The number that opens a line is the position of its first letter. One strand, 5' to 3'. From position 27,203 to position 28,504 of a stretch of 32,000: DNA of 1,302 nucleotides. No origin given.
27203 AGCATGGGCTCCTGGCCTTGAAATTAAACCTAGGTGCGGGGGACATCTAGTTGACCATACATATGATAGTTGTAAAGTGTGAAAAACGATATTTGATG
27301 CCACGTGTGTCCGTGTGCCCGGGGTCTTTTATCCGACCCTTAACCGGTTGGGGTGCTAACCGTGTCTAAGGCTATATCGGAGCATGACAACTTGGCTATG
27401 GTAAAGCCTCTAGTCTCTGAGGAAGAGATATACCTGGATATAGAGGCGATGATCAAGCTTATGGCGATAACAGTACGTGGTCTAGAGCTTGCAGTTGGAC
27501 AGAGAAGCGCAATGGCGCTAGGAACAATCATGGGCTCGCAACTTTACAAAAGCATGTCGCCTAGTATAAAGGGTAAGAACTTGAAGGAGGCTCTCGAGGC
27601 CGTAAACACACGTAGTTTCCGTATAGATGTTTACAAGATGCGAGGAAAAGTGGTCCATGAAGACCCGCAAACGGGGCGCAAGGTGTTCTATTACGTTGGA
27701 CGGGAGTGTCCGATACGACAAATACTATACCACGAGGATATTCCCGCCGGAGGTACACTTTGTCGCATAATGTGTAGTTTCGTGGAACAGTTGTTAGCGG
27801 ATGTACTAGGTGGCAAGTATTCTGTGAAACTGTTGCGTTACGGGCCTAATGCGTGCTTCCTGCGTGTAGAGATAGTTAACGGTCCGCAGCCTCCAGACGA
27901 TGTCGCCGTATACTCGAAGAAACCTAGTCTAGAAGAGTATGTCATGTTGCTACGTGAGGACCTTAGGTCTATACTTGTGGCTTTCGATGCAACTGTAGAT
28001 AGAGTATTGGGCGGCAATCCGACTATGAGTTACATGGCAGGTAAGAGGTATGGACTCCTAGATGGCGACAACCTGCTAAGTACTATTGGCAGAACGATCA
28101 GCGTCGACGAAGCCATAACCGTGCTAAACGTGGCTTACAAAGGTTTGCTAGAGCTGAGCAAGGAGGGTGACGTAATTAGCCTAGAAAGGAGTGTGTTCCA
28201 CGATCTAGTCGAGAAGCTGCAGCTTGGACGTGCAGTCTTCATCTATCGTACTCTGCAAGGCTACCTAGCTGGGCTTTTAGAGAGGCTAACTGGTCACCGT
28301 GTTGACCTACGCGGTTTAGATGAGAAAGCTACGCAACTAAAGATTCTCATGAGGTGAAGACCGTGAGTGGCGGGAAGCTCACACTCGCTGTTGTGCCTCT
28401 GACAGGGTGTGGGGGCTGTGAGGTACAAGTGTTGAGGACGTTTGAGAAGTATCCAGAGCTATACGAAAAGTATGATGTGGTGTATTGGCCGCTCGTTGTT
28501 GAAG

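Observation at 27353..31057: Group-3-like [NiFe]-hydrogenase operon led by a tandem V4R-like protein instead of a redox-partner module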

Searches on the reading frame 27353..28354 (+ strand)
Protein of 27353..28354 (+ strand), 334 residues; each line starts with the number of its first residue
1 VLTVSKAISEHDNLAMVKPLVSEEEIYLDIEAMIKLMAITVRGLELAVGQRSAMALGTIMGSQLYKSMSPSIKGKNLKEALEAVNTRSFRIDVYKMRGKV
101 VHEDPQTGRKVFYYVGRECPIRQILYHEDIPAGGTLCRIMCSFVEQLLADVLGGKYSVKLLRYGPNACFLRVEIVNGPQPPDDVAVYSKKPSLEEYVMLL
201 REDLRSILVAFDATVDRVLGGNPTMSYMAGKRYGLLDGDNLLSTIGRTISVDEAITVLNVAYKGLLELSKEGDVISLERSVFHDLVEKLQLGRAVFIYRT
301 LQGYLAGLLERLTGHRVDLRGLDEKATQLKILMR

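Call 3: search_protein_families(library=pfam, proteins=[window:27353-28354:+], max_evalue=0.01)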
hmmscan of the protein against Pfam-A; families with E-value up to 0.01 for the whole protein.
window:27353-28354:+ (334 aa): 0 families

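Call 4: search_protein_families(library=ncbifam, proteins=[window:27353-28354:+], max_evalue=0.01)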
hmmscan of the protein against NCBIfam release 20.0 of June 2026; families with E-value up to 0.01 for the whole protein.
window:27353-28354:+ (334 aa): 0 families

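Call 5: search_protein_families(library=pfam, proteins=[window:27353-28354:+], max_evalue=10)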
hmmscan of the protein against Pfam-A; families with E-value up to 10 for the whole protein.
window:27353-28354:+ (334 aa): 0 families

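Call 6: find_homologous_proteins(query=window:27353-28354:+)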
Query window:27353-28354:+ (334 aa): 7 proteins with E <= 0.001 among 3559 candidates.
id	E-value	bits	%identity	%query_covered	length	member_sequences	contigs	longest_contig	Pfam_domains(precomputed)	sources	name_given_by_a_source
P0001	1.5e-211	719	100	99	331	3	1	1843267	-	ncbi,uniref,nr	ncbi:hypothetical protein [Pyrolobus fumarii]|uniref:hypothetical protein n=1 Tax=Pyrolobus fumarii 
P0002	2.9e-142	492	66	98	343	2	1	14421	-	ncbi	-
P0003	1.8e-128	446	63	96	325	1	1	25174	-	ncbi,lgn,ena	-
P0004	3.0e-126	439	60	96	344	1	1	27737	-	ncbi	-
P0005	4.3e-126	439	62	97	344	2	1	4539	-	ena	-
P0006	4.9e-85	304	63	65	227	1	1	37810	-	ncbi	-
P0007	1.6e-67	246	41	89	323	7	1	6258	-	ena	-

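Call 8: find_encoding_contigs(protein=P0007, flank=6000, max_places=3)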
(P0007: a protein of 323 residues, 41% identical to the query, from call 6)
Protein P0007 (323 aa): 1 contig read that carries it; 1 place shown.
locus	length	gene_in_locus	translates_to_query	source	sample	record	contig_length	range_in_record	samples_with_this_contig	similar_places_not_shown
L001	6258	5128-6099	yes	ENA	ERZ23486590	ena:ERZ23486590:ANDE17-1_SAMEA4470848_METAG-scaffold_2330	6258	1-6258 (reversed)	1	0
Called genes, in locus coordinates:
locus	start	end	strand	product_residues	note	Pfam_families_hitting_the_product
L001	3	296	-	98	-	?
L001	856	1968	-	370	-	PF01435:Peptidase_M48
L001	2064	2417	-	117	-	PF07690:MFS_1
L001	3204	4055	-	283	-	PF00902:TatC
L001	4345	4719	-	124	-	PF02416:TatA_B_E, PF07498:Rho_N (faint)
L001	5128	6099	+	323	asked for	-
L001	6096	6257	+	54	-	?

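Call 9: find_encoding_contigs(protein=P0002, flank=6000, max_places=3)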
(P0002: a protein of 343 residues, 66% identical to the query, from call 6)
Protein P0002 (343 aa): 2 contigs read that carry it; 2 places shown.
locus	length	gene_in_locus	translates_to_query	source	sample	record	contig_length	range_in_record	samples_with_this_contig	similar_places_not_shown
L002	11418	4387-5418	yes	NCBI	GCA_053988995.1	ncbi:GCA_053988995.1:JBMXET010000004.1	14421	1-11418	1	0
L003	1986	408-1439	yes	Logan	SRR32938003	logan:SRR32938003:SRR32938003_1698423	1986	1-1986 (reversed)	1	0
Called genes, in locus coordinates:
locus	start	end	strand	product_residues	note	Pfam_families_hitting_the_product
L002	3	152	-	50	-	?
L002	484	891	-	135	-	PF13936:HTH_38 (faint)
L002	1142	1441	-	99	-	-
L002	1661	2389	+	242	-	-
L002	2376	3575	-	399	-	PF01507:PAPS_reduct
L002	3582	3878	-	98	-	PF02686:GatC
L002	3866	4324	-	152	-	-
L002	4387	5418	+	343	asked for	-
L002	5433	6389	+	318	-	PF01058:Oxidored_q6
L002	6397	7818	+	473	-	PF00374:NiFeSe_Hases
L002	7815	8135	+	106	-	PF00037:Fer4 (faint), PF13237:Fer4_10, PF14697:Fer4_21 (weak)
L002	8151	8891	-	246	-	-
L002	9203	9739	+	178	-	-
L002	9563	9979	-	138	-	PF03551:PadR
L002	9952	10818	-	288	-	PF02517:Rce1-like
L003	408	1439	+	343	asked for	-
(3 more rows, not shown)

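Call 20: predict_structure(alignment_id=A1)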
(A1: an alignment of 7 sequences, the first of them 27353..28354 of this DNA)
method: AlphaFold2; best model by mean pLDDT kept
length: 334 residues; sequences in the alignment: 7
mean_pLDDT: 85.9   pTM: 0.84
mean pLDDT of the five models: 85.9, 83.3, 82.9, 80.4, 78.3
residues with pLDDT >= 90: 182; 70-90: 122; 50-70: 9; < 50: 21
segments of 3 or more residues with pLDDT < 50: 1-21
pLDDT, mean of each block of 10 residues (from residue 1): 25 27 78 93 90 89 92 90 85 85 88 88 87 89 95 94 80 93 76 89 92 80 86 95 93 96 93 96 90 87 98 97 94 93
secondary structure, 60 per line:
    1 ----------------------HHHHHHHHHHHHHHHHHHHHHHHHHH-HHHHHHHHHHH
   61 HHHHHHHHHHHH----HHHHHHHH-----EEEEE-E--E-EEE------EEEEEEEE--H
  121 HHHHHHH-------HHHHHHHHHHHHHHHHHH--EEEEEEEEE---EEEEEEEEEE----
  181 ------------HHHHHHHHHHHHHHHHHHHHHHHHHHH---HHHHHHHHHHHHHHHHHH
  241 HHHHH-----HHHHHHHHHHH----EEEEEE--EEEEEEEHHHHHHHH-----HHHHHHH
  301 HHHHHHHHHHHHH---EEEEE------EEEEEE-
elements in order: H23-48 H50-72 H77-84 E90-94 E101-103 E110-117 H120-127 H135-152 E155-163 E167-176 H193-219 H223-245 H251-261 E266-271 E274-280 H281-288 H294-313 E317-321 E328-333

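Call 22: search_protein_representatives(alignment_id=A1)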
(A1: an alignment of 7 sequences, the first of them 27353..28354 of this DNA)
Query: 7 sequences, 336 profile positions. Proteins with E-value up to 0.001 (for the whole library): 30; up to 1e-10: 12; up to 1e-30: 7. The best 30 are listed.
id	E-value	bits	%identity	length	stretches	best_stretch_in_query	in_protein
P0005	3.3e-175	598.2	-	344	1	2-336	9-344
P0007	8.6e-149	511.4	-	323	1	11-334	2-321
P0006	1.6e-118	411.8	-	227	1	17-234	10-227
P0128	2.5e-100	352.1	-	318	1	32-336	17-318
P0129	6.5e-94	331.0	-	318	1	24-331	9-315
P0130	2.6e-55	204.1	-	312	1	26-333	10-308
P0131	6.5e-54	199.5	-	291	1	29-334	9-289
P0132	3.8e-20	88.5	-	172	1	157-333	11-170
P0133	5.7e-17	78.0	-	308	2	23-287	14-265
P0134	5.8e-17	78.0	-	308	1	110-320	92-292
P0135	5.3e-13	65.0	-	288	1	29-271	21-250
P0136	5.6e-11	58.3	-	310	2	115-231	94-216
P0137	2.1e-09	53.2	-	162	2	76-170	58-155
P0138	9.7e-09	51.0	-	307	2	112-264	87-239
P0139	8.0e-08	48.0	-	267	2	108-173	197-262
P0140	1.5e-07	47.1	-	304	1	23-330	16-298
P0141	3.1e-07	46.0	-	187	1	26-173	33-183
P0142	9.4e-07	44.5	-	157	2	110-173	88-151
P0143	1.5e-06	43.8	-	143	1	72-176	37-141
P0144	7.6e-06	41.5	-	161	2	109-178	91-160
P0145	2.0e-05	40.1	-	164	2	106-173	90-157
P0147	1.1e-04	37.6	-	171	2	108-171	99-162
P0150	2.2e-04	36.6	-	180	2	114-171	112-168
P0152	4.4e-04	35.7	-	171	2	108-180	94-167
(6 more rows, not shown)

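Call 24: fold_search(model_id=the predicted structure, library=pdb)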
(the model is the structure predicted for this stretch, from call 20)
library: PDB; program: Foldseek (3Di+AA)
matches with E <= 10: 283; with E <= 0.001: 0
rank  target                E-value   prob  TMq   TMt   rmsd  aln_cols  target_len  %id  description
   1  5frx_A                3.1e-03  1.00  0.32  0.50   5.8       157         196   14  crystal structure of the phenol-responsive sensory domain of the transcription activator PoxR in complex with 4-nitrop (released 2016-03-30)
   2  5fru_A                3.3e-03  1.00  0.32  0.50   5.7       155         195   14  crystal structure of the phenol-responsive sensory domain of the transcription activator PoxR (released 2016-03-30)
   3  5kbe_B                4.3e-03  1.00  0.31  0.47  12.5       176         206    8  CRYSTAL STRUCTURE OF THE AROMATIC SENSOR DOMAIN OF MOPR IN COMPLEX WITH PHENOL (released 2016-07-13)
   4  5kbg_A                5.0e-03  1.00  0.31  0.48  10.8       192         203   11  CRYSTAL STRUCTURE OF THE AROMATIC SENSOR DOMAIN OF MOPR IN COMPLEX WITH OCRESOL (released 2016-07-13)
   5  7vqf                  7.8e-03  1.00  0.29  0.45   6.0       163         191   10  Phenol binding protein, MopR (released 2022-09-07)
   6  6iy8_B                7.8e-03  0.99  0.27  0.20  14.9       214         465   13  DmpR-phenol complex of Pseudomonas putida (released 2020-06-10)
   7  5frw_A                8.6e-03  1.00  0.32  0.50   5.7       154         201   12  crystal structure of the phenol-responsive sensory domain of the transcription activator PoxR with Phenol (released 2016-04-06)
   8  5kbh_A                8.6e-03  1.00  0.30  0.45   5.7       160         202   13  CRYSTAL STRUCTURE OF THE AROMATIC SENSOR DOMAIN OF MOPR IN COMPLEX WITH 3-CHLORO-PHENOL (released 2016-07-13)
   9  5kbi_A                9.0e-03  1.00  0.28  0.42   5.9       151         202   11  CRYSTAL STRUCTURE OF THE AROMATIC SENSOR DOMAIN OF MOPR IN COMPLEX WITH CATACHOL (released 2016-07-13)
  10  5kbg_B                9.4e-03  1.00  0.30  0.46  12.0       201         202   10  CRYSTAL STRUCTURE OF THE AROMATIC SENSOR DOMAIN OF MOPR IN COMPLEX WITH OCRESOL (released 2016-07-13)
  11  5kbe_A                1.0e-02  1.00  0.32  0.50   5.6       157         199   10  CRYSTAL STRUCTURE OF THE AROMATIC SENSOR DOMAIN OF MOPR IN COMPLEX WITH PHENOL (released 2016-07-13)
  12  5frv_A                1.1e-02  1.00  0.30  0.47   6.2       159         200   14  crystal structure of the phenol-responsive sensory domain of the transcription activator PoxR in complex with 4-methyl (released 2016-03-30)
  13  5frz_A                1.1e-02  1.00  0.29  0.45   6.4       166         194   11  crystal structure of the phenol-responsive sensory domain of the transcription activator PoxR with 3,4-dimethylphenol (released 2016-03-30)
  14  5kbi_B                1.1e-02  1.00  0.24  0.37  13.0       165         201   10  CRYSTAL STRUCTURE OF THE AROMATIC SENSOR DOMAIN OF MOPR IN COMPLEX WITH CATACHOL (released 2016-07-13)
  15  5frw_B                1.5e-02  1.00  0.32  0.50   5.7       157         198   13  crystal structure of the phenol-responsive sensory domain of the transcription activator PoxR with Phenol (released 2016-04-06)
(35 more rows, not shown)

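Call 25: search_protein_families(library=pfam, alignment_id=A2, max_evalue=0.01)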
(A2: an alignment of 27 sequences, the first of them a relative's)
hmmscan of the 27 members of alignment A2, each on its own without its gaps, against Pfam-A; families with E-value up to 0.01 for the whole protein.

A. member 1, P0128 (318 aa): 1 family
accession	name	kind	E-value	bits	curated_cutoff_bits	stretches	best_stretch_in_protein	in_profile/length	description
PF02830.23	V4R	-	0.0022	18.5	31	0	281-302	21-42/62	V4R domain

B. families by the number of members that match (of 27 scanned): 4 families
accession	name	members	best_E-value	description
PF02830.23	V4R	10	6.3e-06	V4R domain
PF14196.11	ATC_hydrolase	6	1.3e-06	L-2-amino-thiazoline-4-carboxylic acid hydrolase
PF11675.13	DUF3271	1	0.0039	Protein of unknown function (DUF3271)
PF19641.4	DUF6144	1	0.0046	Family of unknown function (DUF6144)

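Call 27: search_solved_structures(query=A3, max_evalue=10, show_alignments=3)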
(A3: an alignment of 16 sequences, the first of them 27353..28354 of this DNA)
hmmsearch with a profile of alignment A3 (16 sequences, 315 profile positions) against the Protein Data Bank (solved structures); distinct sequences matched with E-value up to 10: 4.
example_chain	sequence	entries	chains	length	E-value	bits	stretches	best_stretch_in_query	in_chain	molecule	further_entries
8szz_0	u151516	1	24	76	0.17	14.2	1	7-72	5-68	O32-ZL4 Component A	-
2lch_A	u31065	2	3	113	0.36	13.1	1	176-282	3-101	Protein OR38 | computationally designed four-helix bundle protein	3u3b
2hjm_A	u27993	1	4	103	0.82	12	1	242-294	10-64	Hypothetical protein PF1176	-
8q0e_A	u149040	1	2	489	1.2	11.5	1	207-297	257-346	Variant surface glycoprotein 545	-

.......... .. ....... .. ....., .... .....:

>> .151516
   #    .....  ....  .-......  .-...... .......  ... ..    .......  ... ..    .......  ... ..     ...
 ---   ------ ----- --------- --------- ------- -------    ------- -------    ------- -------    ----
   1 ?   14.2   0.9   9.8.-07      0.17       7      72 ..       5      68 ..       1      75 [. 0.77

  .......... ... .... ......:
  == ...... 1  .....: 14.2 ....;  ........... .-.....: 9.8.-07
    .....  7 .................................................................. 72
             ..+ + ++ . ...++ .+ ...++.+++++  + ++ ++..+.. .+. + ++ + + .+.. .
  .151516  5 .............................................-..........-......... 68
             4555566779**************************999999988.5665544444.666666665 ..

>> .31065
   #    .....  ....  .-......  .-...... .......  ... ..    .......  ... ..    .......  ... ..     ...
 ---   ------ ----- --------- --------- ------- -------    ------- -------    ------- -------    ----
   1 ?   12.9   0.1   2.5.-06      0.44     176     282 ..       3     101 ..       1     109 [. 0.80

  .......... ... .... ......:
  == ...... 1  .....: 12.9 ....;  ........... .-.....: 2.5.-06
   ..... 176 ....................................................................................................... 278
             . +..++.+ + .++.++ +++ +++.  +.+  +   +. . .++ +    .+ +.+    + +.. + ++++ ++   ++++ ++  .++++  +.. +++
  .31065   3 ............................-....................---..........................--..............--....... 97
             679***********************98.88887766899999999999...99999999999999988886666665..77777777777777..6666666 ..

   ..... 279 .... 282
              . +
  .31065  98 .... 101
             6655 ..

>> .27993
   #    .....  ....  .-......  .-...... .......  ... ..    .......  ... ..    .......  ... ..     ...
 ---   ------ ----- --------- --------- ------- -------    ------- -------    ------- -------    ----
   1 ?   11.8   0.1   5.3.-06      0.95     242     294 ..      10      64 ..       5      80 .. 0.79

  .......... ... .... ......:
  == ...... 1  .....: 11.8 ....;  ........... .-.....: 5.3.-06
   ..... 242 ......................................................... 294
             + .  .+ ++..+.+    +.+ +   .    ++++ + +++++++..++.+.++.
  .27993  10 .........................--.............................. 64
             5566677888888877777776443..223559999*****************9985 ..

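Call 33: find_related_loci(query=A3, collection=genome_contigs, flank=6000)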
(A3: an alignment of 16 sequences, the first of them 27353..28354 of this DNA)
Query A3 (334 aa) in genome_contigs; peptide patterns used: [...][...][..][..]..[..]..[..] (x = any residue, [..] = any of these).
17 stretches matched a pattern; 11 encode a relative of the query (tblastn E <= 1e-3); 11 distinct loci.
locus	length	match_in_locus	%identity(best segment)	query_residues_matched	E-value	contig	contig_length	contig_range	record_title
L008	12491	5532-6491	63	15-334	4e-136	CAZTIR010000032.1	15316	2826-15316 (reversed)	MAG TPA_asm: uncultured Desulfurococcales archaeon isolate SRP163575_co1_291 genome assembly, contig: NODE_8351_length_1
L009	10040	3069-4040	60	12-334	1e-131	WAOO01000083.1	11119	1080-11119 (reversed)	MAG: Pyrolobus sp. isolate S143_113_esom k151_424227, whole genome shotgun sequence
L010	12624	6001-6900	44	32-334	7e-78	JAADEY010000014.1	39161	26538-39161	MAG: Thermoproteota archaeon isolate L_MetaBat.44 contig-127_594, whole genome shotgun sequence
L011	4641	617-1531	39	28-334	3e-73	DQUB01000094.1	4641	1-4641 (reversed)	MAG TPA_asm: Pyrodictium sp. isolate SZUA-1443 k95_11777, whole genome shotgun sequence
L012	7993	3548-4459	42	15-320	2e-71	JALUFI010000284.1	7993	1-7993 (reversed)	MAG: Pyrodictiaceae archaeon isolate S143_metabat2_scaf2bin.055 S143_NODE_7299_length_7993_cov_3.280829, whole genome sh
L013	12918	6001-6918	38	17-334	4e-65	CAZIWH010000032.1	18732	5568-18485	MAG TPA_asm: uncultured Hyperthermus sp. isolate SRP163575_co1_287 genome assembly, contig: NODE_6191_length_18732_cov_5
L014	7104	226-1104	40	21-324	7e-63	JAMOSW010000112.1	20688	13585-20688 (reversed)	MAG: Pyrodictiaceae archaeon isolate 4571-419_maxbin2_scaf2bin.027 4571-419_scaffold_632_c1, whole genome shotgun sequen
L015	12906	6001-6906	37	29-331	2e-61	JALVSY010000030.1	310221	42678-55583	MAG: Pyrodictiaceae archaeon isolate M1_maxbin2_scaf2bin.012 M1_NODE_4_length_310221_cov_161.796213, whole genome shotgu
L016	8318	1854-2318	28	75-234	2e-12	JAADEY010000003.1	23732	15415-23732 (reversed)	MAG: Thermoproteota archaeon isolate L_MetaBat.44 contig-127_1770, whole genome shotgun sequence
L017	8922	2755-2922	41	117-172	5e-9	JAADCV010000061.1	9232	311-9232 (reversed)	MAG: Thermoproteota archaeon isolate L_MaxBin.041 contig-127_9361, whole genome shotgun sequence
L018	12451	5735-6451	21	75-331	1e-8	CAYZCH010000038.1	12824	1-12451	MAG TPA_asm: uncultured Desulfurococcales archaeon isolate binchicken_co219_434 genome assembly, contig: k141_396800, wh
